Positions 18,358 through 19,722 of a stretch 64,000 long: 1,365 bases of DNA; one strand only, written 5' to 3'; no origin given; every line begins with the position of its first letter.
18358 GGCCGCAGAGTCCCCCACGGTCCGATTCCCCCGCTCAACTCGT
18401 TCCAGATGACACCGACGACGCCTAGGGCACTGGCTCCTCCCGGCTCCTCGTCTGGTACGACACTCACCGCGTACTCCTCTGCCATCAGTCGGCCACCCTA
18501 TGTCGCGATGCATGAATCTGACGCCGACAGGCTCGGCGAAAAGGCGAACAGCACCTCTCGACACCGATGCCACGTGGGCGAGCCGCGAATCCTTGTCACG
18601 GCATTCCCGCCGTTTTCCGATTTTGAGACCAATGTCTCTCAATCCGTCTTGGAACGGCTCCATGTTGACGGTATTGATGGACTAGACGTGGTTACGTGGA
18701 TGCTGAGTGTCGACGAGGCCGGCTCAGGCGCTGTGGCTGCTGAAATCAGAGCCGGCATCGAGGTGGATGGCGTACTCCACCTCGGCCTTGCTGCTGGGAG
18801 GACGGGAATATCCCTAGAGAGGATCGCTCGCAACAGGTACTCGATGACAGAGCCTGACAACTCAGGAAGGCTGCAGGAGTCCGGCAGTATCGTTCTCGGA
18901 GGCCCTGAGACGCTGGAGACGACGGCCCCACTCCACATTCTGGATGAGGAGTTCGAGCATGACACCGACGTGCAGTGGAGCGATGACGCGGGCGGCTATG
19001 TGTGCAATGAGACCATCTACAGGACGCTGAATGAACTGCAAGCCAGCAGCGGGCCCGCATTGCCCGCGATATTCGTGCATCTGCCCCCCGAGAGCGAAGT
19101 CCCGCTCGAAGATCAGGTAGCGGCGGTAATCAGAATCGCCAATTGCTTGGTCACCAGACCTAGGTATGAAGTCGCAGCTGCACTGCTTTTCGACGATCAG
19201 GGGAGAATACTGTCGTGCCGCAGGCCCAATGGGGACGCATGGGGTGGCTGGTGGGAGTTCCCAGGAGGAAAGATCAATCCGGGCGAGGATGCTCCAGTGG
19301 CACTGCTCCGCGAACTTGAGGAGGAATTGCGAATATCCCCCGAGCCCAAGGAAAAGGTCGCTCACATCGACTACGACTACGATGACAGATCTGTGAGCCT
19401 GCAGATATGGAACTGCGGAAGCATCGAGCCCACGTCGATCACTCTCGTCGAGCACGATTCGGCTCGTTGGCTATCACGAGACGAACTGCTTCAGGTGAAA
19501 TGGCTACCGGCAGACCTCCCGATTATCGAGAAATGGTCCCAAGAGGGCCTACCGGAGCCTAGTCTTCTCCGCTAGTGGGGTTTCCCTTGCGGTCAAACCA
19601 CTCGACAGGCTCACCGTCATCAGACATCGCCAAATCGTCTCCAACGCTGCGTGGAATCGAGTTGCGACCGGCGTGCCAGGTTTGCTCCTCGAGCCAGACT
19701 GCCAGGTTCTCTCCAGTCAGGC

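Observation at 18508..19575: Pyroglutamyl-peptidase I (C15) fused to a NUDIX hydrolase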

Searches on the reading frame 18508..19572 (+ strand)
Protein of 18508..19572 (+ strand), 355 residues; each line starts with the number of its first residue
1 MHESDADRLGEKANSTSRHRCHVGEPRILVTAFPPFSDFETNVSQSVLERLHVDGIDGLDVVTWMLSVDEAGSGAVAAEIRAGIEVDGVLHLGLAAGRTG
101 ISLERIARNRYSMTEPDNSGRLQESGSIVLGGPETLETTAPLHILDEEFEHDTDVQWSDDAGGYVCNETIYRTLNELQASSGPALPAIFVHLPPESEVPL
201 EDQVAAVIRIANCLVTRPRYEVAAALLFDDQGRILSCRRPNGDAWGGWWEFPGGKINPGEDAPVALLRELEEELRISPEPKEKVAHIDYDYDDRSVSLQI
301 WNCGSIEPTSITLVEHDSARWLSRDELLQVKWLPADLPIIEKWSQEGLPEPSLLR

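Call 3: search_protein_families(library=pfam, proteins=[window:18508-19572:+], max_evalue=1)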
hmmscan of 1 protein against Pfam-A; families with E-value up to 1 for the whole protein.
window:18508-19572:+ (355 aa): 3 families
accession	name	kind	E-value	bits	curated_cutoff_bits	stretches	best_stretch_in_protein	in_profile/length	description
PF01470.22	Peptidase_C15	-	1.4e-20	74.6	22.7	1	27-196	2-171/204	Pyroglutamyl peptidase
PF00293.34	NUDIX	-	2.6e-18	66.8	21.1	1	222-336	5-127/134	NUDIX domain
PF14815.12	NUDIX_4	-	4.3e-18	65.6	35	1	224-341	2-112/113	NUDIX domain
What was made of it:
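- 18574..19575 (+): Pcp-Nudix fusion gene, 333 aa plus stop. The alternative annotated start ATG 18508 gives 355 aa. Residue numbers in this report use the 355-aa numbering. Both domains are called by Pfam (call 3).
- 18586..19161 (+): Peptidase_C15 (pyroglutamyl peptidase I-like) domain, aa 27-218, including the C-terminal helix. Pfam 74.6 bits (call 3).
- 19162..19557 (+): MutT/NudG-type Nudix domain, aa 219-350. It ends with the WLPAD motif shared with E. coli NudG (APADIP). Pfam NUDIX and NUDIX_4 (call 3).
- On Peptidase family C15 (Pfam PF01470): 74.6 bits against 22.7, aa 27-196, profile positions 2-171 of 204 (call 3).
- On Nudix hydrolase superfamily (Pfam PF00293): NUDIX_4 65.6 bits against 35 (call 3).
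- Checked: It gives NUDIX at aa 222-336 (E 2.6e-18, 66.8 bits against 21.1), plus NUDIX_4 (call 3).
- Pfam scores are above the gathering cut-offs for both domains (call 3).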

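Call 4: search_protein_families(library=ncbifam, proteins=[window:18508-19572:+], max_evalue=1)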
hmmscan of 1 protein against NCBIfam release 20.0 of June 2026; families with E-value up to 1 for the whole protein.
window:18508-19572:+ (355 aa): 25 families
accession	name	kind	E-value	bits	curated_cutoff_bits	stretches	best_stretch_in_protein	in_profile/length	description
NF006530.0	PRK08999.1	equivalog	4.2e-30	104.9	245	1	219-342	5-127/315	Nudix family hydrolase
NF009676.0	PRK13197.1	subfamily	3.3e-24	86.1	199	1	27-202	3-178/215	pyroglutamyl-peptidase I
TIGR00504.1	pyro_pdase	equivalog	4.2e-22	79.2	201.75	1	28-203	2-177/213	pyroglutamyl-peptidase I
NF007834.0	PRK10546.1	equivalog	2e-21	76.2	156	1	221-343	5-125/135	pyrimidine (deoxy)nucleoside triphosphate diphosphatase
TIGR00586.1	mutt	equivalog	1.1e-20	73.9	97.9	1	221-343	6-127/129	8-oxo-dGTP diphosphatase MutT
NF009673.0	PRK13194.1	equivalog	1.6e-19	70.5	274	1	27-195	2-170/208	pyroglutamyl-peptidase I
NF008044.0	PRK10776.1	equivalog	1.9e-18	66.6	148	1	220-344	4-127/130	8-oxo-dGTP diphosphatase MutT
NF009675.0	PRK13196.1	equivalog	2.1e-18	66.9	308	1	27-200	3-179/219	pyroglutamyl-peptidase I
NF009672.0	PRK13193.1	equivalog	1.1e-12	48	271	1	28-194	3-167/209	pyroglutamyl-peptidase I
NF009674.0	PRK13195.1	equivalog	2e-10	41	382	1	27-202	3-181/222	pyrrolidone-carboxylate peptidase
NF052459.1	OxoGTPPhMutT1Mycb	equivalog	5.6e-08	32.2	475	1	238-345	24-127/292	8-oxo-(d)GTP phosphatase MutT1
NF001937.0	PRK00714.1-4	equivalog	3.4e-06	26.8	139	1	225-284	13-68/161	RNA pyrophosphohydrolase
NF001938.0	PRK00714.1-5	equivalog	1.7e-05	24.2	116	1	224-278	17-76/172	RNA pyrophosphohydrolase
NF001936.0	PRK00714.1-3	equivalog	0.00042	20.2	118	1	247-274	35-62/155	RNA pyrophosphohydrolase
NF011922.0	PRK15393.1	equivalog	0.00066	19.4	152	1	212-328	34-148/182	NUDIX hydrolase YfcD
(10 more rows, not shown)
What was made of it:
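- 19162..19557 (+): NCBIfam best matches are PRK08999, NudG and MutT (call 4).
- On Pyroglutamyl-peptidase I, NCBIfam equivalogs (TIGR00504, PRK13194-6) and subfamily model PRK13197: 79.2 against 201.75 (TIGR00504) and 86.1 against 199 (PRK13197) (call 4).
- On MutT (TIGR00586) and NudG (NF007834) equivalogs: PRK08999 104.9 against 245 (call 4).
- Closest known: MutT/NudG group of Nudix. Different: Scores are below the equivalog cut-offs (NudG 76 against 156, MutT 74 against 98; call 4), so the preferred nucleotide is unknown.
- Examples are TIGR00504 pyro_pdase 79 against 201.75, NudG 76 against 156 and MutT 74 against 98 (call 4). Both halves score below the equivalog cut-offs, so non-canonical substrates remain possible (call 4).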

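Call 6: search_solved_structures(query=window:18508-19572:+, max_evalue=0.001, show_alignments=3)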
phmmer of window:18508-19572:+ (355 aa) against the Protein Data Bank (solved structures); distinct sequences matched with E-value up to 0.001: 43.
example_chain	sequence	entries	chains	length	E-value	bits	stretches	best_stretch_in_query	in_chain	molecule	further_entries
2ebj_A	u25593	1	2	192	5.3e-20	75.4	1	28-201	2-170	Pyrrolidone carboxyl peptidase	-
6ltq_A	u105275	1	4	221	1.3e-19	74.1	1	27-195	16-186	Pyroglutamyl-peptidase I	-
5x1x_A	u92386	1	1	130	2.4e-18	70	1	221-347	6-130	Mutator mutT protein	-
3r03_A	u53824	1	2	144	4.6e-18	69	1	221-341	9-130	NUDIX hydrolase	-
2rrk_A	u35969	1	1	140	1.4e-17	67.5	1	220-343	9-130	CTP pyrophosphohydrolase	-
1iof_A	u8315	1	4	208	2.4e-16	63.4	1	27-197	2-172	PYRROLIDONE CARBOXYL PEPTIDASE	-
2df5_A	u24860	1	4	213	2.6e-16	63.3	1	27-197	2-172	Pyrrolidone-carboxylate peptidase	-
4v14_A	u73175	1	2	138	4.5e-16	62.5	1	219-305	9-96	MUTATOR MUTT PROTEIN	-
1iu8_A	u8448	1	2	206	5.2e-16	62.3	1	27-201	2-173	Pyrrolidone-carboxylate peptidase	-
5z47_A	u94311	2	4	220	6e-16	62.1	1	26-200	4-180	Pyrrolidone-carboxylate peptidase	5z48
5z40_A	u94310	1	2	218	8.1e-16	61.7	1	26-200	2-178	Pyrrolidone-carboxylate peptidase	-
1x10_A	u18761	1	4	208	6.2e-15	58.7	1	27-196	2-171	Pyrrolidone-carboxylate peptidase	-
1z8x_A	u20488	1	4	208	6.3e-15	58.7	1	27-196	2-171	Pyrrolidone-carboxylate peptidase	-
1ioi_A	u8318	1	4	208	6.3e-15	58.7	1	27-196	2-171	PYRROLIDONE CARBOXYL PEPTIDASE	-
1z8w_A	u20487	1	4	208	6.3e-15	58.7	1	27-196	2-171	Pyrrolidone-carboxylate peptidase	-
1aug_A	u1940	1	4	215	3.7e-12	49.6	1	25-203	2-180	PYROGLUTAMYL PEPTIDASE-1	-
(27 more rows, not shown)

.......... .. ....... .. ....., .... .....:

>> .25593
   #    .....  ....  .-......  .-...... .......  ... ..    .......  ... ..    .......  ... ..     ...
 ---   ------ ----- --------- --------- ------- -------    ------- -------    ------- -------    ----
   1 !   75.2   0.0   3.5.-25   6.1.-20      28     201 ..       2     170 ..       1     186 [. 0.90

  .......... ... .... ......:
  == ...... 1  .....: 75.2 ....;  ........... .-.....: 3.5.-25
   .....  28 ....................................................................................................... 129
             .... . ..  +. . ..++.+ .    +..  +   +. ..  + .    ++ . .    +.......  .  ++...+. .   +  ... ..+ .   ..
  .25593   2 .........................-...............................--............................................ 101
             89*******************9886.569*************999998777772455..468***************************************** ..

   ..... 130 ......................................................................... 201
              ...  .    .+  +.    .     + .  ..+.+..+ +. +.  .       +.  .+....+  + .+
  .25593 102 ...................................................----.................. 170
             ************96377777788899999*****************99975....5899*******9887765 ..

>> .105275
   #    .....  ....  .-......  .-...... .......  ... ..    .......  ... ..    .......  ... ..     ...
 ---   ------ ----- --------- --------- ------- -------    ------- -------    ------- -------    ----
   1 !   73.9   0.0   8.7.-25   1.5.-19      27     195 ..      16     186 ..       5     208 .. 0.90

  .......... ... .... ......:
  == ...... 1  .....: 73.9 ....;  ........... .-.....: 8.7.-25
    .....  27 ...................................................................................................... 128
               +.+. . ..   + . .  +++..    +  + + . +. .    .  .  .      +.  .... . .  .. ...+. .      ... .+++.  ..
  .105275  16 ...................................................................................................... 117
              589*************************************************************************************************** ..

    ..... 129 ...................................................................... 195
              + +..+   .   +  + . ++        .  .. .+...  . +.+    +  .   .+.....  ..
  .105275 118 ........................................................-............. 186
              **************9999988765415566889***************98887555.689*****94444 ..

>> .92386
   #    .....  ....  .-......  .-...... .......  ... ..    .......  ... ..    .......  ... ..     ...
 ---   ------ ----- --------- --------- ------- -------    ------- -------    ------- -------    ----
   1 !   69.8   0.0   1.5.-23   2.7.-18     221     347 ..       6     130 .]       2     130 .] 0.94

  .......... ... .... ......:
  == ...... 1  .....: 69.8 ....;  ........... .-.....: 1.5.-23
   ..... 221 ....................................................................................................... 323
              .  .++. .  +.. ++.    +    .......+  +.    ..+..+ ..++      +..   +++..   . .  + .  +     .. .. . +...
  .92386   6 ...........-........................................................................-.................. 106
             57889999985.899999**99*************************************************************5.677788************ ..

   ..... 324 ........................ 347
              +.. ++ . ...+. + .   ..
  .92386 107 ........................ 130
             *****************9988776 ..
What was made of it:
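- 18586..19161 (+): PDB sequence matches to 2ebj, 6ltq and 1aug (call 6).
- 18817..18819 (+): Codon of catalytic Glu104 (LERIARN). Aligned to the Glu of LERLAVN in 2ebj (call 6).
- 19003..19005 (+): Codon of the nucleophile Cys166 (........). Aligned to the Cys of SYLCNQ in 2ebj (call 6).
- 19078..19080 (+): Codon of catalytic His191 (FVHLPP). Aligned to the His of FLHLPP in 2ebj (call 6).
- On Pyroglutamyl-peptidase I: By offset with 1aug (call 6) these map to F33, F36, Y164 and V165.
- The N half matches Pcp structures 2ebj, 6ltq and 1aug, with the triad residues aligned (call 6).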
